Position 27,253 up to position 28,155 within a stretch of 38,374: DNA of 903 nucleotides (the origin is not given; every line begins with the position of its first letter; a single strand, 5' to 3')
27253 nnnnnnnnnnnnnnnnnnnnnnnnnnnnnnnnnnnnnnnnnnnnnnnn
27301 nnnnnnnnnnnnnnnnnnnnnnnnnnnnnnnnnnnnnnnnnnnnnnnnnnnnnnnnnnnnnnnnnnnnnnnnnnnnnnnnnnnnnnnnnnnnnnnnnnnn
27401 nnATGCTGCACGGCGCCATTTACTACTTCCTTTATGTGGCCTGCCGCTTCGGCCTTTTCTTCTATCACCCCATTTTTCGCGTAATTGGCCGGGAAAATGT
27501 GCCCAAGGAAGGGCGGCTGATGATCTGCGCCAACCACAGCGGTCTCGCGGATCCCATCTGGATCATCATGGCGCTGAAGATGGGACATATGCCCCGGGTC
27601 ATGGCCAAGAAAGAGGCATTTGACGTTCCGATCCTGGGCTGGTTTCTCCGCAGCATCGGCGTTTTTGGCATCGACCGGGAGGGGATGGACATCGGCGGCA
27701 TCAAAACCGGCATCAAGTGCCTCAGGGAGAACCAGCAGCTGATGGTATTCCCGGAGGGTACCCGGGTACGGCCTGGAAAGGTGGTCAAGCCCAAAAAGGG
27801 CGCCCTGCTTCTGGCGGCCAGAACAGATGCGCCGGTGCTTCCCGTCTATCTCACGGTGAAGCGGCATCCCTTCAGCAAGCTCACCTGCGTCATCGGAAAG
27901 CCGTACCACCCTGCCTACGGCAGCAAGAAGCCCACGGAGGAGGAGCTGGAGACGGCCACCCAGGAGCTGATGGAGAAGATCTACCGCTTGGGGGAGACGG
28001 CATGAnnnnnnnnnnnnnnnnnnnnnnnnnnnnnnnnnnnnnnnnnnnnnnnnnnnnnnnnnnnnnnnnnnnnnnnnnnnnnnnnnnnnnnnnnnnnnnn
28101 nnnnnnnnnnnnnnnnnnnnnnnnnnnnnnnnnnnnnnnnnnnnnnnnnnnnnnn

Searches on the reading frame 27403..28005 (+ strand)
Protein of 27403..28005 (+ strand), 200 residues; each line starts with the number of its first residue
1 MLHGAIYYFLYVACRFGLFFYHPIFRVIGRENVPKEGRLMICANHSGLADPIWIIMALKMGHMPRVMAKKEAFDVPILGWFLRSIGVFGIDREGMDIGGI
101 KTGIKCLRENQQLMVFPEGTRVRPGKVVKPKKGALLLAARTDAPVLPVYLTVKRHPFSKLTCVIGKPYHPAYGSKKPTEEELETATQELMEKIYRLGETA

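Call 6: search_protein_families(library=ncbifam, proteins=[window:27403-28005:+])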
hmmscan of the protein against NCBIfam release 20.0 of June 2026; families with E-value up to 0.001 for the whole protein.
window:27403-28005:+ (200 aa): 7 families
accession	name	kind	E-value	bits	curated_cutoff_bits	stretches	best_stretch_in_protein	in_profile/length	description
TIGR00530.1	AGP_acyltrn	subfamily_domain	4.5e-27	94.4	102.95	1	27-150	6-129/130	1-acylglycerol-3-phosphate O-acyltransferase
NF006386.0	PRK08633.1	equivalog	1.1e-15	56.5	1221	1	25-150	429-551/1147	acyl-[ACP]--phospholipid O-acyltransferase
NF005291.0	PRK06814.1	equivalog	1.6e-09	36.3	1349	1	25-163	439-577/1140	acyl-[ACP]--phospholipid O-acyltransferase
NF052615.1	orn_lipid_OlsF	equivalog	1.5e-08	33.7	620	1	30-156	73-202/570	bifunctional ornithine lipid synthase OlsF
NF005959.0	PRK08043.1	equivalog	1.5e-07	30.1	886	1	25-170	16-158/719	bifunctional acyl-ACP--phospholipid O-acyltransferase/long-chain-fatty-acid--ACP ligase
NF052552.1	LyOrLpactfOlsARHOCB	equivalog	1.1e-05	24.5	300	1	12-138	64-183/271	lyso-ornithine lipid O-acyltransferase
NF052553.1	LyOrLpactfOlsABRUA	equivalog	6.7e-05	22.2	300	1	25-141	53-166/263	lyso-ornithine lipid O-acyltransferase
